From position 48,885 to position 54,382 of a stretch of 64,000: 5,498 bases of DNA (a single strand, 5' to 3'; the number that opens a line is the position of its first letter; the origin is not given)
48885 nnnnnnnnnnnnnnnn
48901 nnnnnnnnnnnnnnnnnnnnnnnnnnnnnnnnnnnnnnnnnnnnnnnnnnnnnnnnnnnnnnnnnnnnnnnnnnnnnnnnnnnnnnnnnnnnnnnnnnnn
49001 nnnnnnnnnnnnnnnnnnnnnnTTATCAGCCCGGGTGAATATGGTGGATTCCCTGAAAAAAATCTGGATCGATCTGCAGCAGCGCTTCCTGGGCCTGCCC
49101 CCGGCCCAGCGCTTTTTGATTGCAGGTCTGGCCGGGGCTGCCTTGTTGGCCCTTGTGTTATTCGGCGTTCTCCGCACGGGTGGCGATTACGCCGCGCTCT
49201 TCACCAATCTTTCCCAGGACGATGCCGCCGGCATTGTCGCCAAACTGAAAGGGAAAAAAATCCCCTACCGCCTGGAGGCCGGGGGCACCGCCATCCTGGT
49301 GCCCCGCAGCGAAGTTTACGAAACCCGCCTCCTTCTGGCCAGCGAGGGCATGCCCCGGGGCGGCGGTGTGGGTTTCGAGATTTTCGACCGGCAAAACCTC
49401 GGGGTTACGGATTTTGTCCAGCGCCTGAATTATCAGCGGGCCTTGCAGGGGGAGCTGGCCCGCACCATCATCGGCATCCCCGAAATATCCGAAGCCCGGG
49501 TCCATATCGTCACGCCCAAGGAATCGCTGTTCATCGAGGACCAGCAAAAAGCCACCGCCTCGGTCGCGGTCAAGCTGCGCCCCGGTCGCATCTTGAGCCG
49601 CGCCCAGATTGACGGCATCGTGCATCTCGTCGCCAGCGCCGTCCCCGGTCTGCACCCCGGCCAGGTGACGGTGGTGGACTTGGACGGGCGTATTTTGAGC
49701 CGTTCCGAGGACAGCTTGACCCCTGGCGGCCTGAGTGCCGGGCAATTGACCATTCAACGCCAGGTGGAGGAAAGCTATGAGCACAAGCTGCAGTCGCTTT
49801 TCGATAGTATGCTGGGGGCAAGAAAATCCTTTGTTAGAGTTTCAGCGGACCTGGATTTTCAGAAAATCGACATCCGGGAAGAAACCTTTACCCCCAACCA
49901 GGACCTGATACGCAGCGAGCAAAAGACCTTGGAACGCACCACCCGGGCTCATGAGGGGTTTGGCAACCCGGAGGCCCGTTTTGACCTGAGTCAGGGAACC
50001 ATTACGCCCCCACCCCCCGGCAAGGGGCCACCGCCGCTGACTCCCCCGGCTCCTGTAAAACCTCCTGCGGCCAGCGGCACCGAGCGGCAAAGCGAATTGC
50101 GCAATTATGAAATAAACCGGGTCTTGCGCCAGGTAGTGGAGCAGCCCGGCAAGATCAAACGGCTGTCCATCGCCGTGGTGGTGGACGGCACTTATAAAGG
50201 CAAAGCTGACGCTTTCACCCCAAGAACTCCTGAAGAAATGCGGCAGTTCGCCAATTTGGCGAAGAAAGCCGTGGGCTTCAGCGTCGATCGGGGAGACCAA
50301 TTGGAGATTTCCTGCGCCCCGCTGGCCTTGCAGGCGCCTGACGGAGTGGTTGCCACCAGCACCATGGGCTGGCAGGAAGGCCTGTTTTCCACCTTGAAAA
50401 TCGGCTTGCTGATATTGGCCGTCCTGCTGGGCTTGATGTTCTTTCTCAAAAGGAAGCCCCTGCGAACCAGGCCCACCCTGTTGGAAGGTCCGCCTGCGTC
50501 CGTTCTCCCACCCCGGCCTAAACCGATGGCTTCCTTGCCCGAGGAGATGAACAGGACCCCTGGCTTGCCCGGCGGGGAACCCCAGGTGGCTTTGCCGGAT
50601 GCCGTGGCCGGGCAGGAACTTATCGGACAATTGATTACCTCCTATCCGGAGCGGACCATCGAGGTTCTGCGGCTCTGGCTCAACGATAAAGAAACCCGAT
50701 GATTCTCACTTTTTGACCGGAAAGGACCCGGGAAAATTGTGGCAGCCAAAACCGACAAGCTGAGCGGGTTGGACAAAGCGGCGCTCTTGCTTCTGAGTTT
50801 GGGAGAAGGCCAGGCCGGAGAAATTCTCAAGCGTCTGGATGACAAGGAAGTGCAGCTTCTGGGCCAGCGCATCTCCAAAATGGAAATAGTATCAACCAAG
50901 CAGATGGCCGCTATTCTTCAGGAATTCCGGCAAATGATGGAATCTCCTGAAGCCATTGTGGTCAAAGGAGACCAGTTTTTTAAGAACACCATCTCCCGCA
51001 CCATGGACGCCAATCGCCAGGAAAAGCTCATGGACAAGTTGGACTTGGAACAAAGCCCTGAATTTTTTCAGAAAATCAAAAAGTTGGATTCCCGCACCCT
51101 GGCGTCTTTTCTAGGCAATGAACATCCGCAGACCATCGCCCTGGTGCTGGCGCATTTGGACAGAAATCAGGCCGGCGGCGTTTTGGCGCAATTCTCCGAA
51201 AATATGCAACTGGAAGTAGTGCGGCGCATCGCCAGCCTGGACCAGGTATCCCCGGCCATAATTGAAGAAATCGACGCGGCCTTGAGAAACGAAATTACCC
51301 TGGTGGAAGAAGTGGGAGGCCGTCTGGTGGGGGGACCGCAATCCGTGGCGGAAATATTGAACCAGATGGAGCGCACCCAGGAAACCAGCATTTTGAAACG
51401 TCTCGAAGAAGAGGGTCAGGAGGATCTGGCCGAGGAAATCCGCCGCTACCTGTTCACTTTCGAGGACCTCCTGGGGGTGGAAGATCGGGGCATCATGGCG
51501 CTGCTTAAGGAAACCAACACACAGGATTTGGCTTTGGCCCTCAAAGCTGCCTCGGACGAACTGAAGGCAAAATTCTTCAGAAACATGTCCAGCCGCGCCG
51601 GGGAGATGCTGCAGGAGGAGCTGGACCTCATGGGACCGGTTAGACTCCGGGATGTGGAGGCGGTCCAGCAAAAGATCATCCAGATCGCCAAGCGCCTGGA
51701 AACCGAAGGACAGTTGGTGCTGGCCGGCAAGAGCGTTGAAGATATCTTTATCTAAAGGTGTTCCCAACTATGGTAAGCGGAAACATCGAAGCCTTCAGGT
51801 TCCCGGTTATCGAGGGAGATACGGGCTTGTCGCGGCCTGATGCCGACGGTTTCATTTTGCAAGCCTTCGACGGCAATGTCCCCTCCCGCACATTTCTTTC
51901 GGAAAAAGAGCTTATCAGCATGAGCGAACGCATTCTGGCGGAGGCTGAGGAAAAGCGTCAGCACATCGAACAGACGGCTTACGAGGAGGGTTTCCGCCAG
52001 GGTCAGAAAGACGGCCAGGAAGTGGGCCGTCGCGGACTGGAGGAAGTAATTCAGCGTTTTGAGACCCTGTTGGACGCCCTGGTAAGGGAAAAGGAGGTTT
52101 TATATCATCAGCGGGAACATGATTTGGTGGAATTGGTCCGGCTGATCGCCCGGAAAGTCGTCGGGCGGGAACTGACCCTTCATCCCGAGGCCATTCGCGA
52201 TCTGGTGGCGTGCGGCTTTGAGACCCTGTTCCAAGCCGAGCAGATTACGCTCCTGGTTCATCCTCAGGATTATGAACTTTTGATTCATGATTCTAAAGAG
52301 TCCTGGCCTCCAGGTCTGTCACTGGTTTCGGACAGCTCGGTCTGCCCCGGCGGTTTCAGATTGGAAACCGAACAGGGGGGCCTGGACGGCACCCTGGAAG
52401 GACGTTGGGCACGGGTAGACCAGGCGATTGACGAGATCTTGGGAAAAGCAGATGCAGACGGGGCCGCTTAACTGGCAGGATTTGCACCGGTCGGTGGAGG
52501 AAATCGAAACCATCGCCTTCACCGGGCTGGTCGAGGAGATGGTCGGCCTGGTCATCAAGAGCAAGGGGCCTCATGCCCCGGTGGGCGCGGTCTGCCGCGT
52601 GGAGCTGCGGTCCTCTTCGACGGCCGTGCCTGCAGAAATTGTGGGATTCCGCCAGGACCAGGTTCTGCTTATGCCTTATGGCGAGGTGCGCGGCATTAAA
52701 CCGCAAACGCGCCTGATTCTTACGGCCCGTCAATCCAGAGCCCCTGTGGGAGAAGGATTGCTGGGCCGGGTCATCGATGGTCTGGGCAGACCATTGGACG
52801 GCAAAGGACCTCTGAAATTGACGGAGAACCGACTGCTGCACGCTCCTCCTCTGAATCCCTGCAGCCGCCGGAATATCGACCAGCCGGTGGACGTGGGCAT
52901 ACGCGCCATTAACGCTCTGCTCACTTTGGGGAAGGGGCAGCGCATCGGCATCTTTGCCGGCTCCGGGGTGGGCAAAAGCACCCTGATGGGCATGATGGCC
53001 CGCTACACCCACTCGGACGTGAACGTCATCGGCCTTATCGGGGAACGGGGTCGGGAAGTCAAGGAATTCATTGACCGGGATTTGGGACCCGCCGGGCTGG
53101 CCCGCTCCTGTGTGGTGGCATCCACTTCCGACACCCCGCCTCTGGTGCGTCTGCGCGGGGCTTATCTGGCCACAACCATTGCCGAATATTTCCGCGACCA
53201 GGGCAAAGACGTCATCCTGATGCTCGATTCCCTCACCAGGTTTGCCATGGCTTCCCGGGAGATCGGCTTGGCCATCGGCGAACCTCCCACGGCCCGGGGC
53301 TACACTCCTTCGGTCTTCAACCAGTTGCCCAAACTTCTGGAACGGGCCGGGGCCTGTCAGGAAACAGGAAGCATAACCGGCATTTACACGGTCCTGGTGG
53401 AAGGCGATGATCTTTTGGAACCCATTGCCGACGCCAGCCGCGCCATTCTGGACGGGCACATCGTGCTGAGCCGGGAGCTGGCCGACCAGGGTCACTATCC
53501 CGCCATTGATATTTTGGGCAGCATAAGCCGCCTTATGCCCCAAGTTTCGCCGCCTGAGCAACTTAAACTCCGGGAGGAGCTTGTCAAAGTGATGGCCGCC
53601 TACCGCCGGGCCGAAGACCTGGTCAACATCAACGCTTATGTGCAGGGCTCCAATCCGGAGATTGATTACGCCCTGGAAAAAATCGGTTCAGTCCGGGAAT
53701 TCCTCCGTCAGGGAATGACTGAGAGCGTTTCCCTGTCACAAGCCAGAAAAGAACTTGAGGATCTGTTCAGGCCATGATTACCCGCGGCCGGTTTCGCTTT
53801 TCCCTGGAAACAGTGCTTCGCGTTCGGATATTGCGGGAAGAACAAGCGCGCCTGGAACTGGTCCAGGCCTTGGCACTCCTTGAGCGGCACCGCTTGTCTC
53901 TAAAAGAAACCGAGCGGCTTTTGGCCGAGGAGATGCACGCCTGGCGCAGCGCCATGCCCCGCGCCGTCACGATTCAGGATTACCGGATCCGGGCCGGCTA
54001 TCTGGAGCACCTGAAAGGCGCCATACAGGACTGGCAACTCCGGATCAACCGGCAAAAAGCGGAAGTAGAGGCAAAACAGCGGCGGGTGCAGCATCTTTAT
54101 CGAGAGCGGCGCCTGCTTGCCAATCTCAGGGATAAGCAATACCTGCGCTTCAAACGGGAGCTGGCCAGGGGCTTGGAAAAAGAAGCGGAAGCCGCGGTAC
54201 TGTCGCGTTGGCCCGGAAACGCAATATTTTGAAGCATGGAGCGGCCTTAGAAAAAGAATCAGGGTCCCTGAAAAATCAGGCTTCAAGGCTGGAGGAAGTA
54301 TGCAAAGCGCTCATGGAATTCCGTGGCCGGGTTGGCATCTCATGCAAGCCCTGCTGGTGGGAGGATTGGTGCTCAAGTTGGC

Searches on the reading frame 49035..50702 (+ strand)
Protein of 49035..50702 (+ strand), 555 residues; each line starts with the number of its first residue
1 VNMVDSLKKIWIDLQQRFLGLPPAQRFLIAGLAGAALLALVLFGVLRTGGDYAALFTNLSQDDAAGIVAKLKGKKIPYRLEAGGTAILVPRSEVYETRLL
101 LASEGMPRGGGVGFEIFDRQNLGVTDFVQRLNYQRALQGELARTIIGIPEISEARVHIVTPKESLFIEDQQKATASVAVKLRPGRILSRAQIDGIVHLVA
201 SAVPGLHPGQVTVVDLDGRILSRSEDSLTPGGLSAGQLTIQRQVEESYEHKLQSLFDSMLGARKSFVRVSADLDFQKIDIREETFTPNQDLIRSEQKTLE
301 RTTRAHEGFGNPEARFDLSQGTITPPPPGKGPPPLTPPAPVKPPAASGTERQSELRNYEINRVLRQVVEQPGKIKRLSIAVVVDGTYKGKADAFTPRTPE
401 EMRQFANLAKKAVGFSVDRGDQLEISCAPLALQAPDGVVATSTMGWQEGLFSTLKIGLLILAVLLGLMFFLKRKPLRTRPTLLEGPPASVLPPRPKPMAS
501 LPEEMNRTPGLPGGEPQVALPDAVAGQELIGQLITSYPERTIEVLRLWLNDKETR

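Call 3: search_protein_families(library=pfam, proteins=[window:49035-50702:+])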
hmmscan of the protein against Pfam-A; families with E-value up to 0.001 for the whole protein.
window:49035-50702:+ (555 aa): 2 families
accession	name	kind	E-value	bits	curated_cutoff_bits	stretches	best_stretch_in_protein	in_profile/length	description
PF01514.23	YscJ_FliF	-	3.7e-66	222.8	24.4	1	51-222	5-178/179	Secretory protein of YscJ/FliF family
PF08345.17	YscJ_FliF_C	-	5.7e-35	121.4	23.8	1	257-429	2-146/147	Flagellar M-ring protein C-terminal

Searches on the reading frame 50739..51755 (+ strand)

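Call 6: search_protein_families(library=pfam, proteins=[window:50739-51755:+])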
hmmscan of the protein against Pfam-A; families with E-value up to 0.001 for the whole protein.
window:50739-51755:+ (338 aa): 4 families
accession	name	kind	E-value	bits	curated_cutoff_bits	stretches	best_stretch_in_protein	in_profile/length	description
PF01706.21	FliG_C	-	9.2e-41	138.9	23.3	1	225-328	5-108/108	FliG C-terminal domain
PF14841.11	FliG_M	-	1.2e-34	118.8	25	1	119-189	2-72/76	FliG middle domain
PF14842.11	FliG_N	-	7.8e-33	113.6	25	2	7-106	1-100/104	FliG N-terminal domain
PF03448.22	MgtE_N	-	4.6e-06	27.5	25.9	0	200-292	3-94/102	MgtE intracellular N domain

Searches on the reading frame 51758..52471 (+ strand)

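Call 6: search_protein_families(library=pfam, proteins=[window:51758-52471:+])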
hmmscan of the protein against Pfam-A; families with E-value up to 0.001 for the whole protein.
window:51758-52471:+ (237 aa): 1 family
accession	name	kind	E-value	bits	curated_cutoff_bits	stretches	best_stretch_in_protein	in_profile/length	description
PF02108.21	FliH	-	9.6e-24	84.2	24.1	1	96-220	2-128/128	Flagellar assembly protein FliH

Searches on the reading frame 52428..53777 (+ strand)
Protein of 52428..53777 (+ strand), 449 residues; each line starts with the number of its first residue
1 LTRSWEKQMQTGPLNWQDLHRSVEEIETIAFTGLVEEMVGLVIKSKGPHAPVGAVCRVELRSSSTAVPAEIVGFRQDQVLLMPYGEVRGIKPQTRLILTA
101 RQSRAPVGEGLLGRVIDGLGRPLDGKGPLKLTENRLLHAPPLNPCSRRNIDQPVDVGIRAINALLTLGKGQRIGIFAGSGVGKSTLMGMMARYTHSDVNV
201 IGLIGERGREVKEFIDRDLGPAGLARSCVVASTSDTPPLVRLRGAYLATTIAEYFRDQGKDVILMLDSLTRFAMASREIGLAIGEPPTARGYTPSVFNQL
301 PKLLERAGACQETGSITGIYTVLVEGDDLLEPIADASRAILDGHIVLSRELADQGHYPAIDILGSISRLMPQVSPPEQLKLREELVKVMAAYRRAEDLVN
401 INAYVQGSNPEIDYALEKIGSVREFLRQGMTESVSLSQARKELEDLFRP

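Call 6: search_protein_families(library=pfam, proteins=[window:52428-53777:+])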
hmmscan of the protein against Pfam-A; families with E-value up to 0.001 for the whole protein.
window:52428-53777:+ (449 aa): 3 families
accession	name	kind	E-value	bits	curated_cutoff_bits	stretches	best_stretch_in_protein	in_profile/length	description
PF00006.31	ATP-synt_ab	-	4.2e-89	298.2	29.5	1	157-367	1-213/213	ATP synthase alpha/beta family, nucleotide-binding domain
PF18269.6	T3SS_ATPase_C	-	7.6e-21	74.2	22.7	1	375-444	2-71/72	T3SS EscN ATPase C-terminal domain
PF02874.29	ATP-synt_ab_N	-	8.2e-07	29.9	20.9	1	38-95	4-64/69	ATP synthase alpha/beta family, beta-barrel domain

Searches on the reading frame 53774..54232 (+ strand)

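Call 6: search_protein_families(library=pfam, proteins=[window:53774-54232:+])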
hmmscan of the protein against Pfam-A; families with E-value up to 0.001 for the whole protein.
window:53774-54232:+ (152 aa): 1 family
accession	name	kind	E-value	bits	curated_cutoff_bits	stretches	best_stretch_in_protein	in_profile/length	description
PF02050.21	FliJ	-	1.7e-09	38.4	28.4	1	23-132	1-109/123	Flagellar FliJ protein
